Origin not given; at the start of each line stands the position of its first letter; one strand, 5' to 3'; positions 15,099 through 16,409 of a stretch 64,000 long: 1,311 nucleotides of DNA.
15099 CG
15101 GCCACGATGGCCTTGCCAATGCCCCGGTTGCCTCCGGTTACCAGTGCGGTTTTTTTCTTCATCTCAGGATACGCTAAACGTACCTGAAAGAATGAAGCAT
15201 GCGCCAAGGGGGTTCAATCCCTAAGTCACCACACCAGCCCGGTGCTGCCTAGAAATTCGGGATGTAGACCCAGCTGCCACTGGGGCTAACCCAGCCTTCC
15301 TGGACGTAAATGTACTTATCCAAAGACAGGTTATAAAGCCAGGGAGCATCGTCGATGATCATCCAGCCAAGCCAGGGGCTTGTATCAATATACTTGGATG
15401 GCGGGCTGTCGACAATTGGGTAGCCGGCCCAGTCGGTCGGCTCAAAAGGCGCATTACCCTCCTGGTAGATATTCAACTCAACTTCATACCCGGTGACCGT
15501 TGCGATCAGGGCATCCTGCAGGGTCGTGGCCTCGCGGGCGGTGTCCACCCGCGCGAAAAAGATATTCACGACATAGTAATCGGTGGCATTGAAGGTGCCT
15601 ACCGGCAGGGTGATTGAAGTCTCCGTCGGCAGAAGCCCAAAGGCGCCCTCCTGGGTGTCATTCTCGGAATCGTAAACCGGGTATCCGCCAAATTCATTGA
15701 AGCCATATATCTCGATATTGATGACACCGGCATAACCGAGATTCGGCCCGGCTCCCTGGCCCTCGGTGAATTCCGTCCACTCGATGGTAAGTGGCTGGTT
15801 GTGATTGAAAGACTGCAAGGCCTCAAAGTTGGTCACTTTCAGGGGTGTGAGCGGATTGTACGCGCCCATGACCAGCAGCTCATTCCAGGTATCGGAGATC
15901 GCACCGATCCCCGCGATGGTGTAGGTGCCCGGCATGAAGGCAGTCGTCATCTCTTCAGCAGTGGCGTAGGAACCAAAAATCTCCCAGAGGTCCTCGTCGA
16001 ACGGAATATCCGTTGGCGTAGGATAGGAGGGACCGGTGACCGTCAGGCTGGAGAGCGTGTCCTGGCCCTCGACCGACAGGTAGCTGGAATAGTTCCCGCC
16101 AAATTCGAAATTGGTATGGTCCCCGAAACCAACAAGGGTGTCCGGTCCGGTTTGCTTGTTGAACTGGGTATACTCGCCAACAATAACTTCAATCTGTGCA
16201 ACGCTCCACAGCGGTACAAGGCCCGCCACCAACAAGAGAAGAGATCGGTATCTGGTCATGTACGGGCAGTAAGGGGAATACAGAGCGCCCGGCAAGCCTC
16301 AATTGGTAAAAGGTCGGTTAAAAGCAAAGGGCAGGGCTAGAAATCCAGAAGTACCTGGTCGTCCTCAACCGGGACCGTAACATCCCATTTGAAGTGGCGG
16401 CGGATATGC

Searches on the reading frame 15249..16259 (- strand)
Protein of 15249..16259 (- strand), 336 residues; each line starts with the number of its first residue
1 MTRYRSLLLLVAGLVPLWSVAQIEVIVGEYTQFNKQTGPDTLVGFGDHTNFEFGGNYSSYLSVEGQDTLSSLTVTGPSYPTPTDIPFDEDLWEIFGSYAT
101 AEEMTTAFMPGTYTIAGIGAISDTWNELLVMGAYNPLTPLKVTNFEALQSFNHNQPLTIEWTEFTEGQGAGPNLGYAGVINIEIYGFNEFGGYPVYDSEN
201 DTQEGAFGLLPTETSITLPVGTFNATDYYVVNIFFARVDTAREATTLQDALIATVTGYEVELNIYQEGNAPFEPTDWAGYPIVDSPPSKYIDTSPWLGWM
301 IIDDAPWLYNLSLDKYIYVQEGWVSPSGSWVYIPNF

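Call 3: search_protein_families(library=pfam, proteins=[window:15249-16259:-], max_evalue=1)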
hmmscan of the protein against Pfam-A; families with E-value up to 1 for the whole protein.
window:15249-16259:- (336 aa): 1 family
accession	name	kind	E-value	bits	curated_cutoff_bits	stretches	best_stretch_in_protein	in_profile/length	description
PF19635.4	DUF6138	-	0.29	10.3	25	1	94-128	404-438/551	Family of unknown function (DUF6138)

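Call 4: search_protein_families(library=ncbifam, proteins=[window:15249-16259:-], max_evalue=1)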
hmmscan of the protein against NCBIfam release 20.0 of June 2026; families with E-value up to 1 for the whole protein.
window:15249-16259:- (336 aa): 0 families

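Call 52: find_homologous_proteins(query=window:15249-16259:-)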
Query window:15249-16259:- (336 aa): 15 proteins with E <= 0.001 among 3380 candidates.
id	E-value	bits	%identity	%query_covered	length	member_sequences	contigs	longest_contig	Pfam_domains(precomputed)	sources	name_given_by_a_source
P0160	2.7e-226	768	100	100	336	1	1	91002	-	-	-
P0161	1.1e-191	655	84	100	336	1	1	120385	-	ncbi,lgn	ncbi:MAG: hypothetical protein AB3N64_13010 [Puniceicoccaceae bacterium]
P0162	6.5e-154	530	70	97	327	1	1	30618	-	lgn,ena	-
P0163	4.6e-139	481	68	94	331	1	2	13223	-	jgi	jgi:hypothetical protein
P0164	7.2e-102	359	50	99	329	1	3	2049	-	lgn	-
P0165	2.0e-95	338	50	99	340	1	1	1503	-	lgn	-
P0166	2.0e-85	305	47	100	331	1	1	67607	-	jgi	jgi:hypothetical protein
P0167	3.9e-83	298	49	90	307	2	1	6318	-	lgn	-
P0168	4.0e-83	298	49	97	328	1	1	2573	-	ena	-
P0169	1.1e-79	286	45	100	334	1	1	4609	-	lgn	-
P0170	4.7e-75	271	41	100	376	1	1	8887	-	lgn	-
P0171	6.6e-75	270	43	100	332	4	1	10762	-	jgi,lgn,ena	-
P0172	3.2e-73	265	43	93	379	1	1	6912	-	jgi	jgi:hypothetical protein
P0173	3.4e-72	262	43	98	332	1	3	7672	-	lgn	-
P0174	1.6e-66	243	44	81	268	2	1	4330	-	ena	-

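Call 62: predict_structure(alignment_id=A4)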
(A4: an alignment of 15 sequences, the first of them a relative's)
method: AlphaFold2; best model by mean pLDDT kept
length: 336 residues; sequences in the alignment: 15
mean_pLDDT: 80.7   pTM: 0.73
mean pLDDT of the five models: 80.7, 80.3, 79.0, 78.0, 77.9
residues with pLDDT >= 90: 130; 70-90: 140; 50-70: 35; < 50: 31
segments of 3 or more residues with pLDDT < 50: 1-21, 46-53
pLDDT, mean of each block of 10 residues (from residue 1): 39 40 81 80 53 67 86 96 87 86 94 95 92 94 91 95 95 89 80 81 82 95 86 92 86 92 78 68 77 84 72 73 70 58
secondary structure, 60 per line:
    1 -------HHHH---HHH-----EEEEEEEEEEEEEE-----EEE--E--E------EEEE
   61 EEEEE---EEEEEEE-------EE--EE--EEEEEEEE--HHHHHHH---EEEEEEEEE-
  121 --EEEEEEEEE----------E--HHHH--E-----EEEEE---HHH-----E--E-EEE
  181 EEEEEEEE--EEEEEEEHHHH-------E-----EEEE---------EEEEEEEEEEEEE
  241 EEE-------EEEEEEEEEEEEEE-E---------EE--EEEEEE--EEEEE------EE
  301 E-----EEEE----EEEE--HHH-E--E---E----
elements in order: H8-11 E23-36 E42-44 E57-65 E69-75 E91-98 H101-107 E111-119 E123-131 H145-148 E157-161 E178-188 E191-197 H198-201 E215-218 E228-243 E251-264 E280-285 E288-292 E299-301 E307-310 E315-318

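Call 68: fold_search(model_id=the predicted structure, library=pdb)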
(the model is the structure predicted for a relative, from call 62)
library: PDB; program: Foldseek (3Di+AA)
matches with E <= 10: 1198; with E <= 0.001: 51
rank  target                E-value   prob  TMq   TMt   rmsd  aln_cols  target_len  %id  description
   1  3bpo_C                1.1e-05  1.00  0.20  0.23  11.6       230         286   10  Crystal structure of the IL13-IL4R-IL13Ra ternary complex (released 2008-02-05)
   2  4nn6_B                4.8e-05  1.00  0.23  0.35   9.9       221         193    8  Cytokine receptor complex - Crystal form 1B (released 2014-03-19)
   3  3di3_B                6.3e-05  1.00  0.21  0.31  10.1       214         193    9  Crystal structure of the complex of human interleukin-7 with glycosylated human interleukin-7 receptor alpha ectodomai (released 2009-01-27)
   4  5j11_B                8.4e-05  1.00  0.21  0.33  10.8       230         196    9  Structure of human TSLP in complex with TSLPR and IL-7Ralpha (released 2017-04-05)
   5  4nn5_B                1.1e-04  1.00  0.21  0.31  10.4       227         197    7  Cytokine receptor complex - Crystal form 1A (released 2014-03-19)
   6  3up1_B                1.2e-04  1.00  0.23  0.33  10.3       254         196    7  Crystal structure of the unliganded human interleukin-7 receptor extracellular domain (released 2012-02-08)
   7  8k4q_C                1.2e-04  0.99  0.22  0.33  11.2       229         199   10  Crystal structure of nanobody HuNb103 bound to human interleukin-4 receptor subunit alpha (released 2024-06-26)
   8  5i99                  1.2e-04  0.94  0.20  0.17  19.7       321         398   12  Crystal structure of mouse CNTN3 Ig5-Fn2 domains (released 2016-08-31)
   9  4nn7_B                1.4e-04  1.00  0.23  0.35   9.7       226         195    8  Cytokine receptor complex - Crystal form 2 (released 2014-03-19)
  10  3up1_A                1.4e-04  0.99  0.22  0.32  10.9       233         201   10  Crystal structure of the unliganded human interleukin-7 receptor extracellular domain (released 2012-02-08)
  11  4gs7_C                1.5e-04  0.98  0.19  0.27  10.9       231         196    7  Structure of the Interleukin-15 quaternary complex (released 2012-11-07)
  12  7mrm_A                1.7e-04  0.97  0.17  0.16  17.2       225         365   10  Chicken CNTN3 APP complex (released 2022-01-05)
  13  3hhr_C                1.8e-04  0.96  0.18  0.26  12.4       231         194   10  HUMAN GROWTH HORMONE AND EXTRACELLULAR DOMAIN OF ITS RECEPTOR: CRYSTAL STRUCTURE OF THE COMPLEX (released 1994-04-30)
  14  5m5e_C                1.8e-04  0.93  0.17  0.25  11.0       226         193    7  Crystal structure of a interleukin-2 variant in complex with interleukin-2 receptor (released 2017-05-03)
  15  5j12_B                2.2e-04  0.99  0.20  0.31  10.8       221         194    8  Structure of human TSLP:TSLPR in complex with mouse IL-7Ralpha (released 2017-04-05)
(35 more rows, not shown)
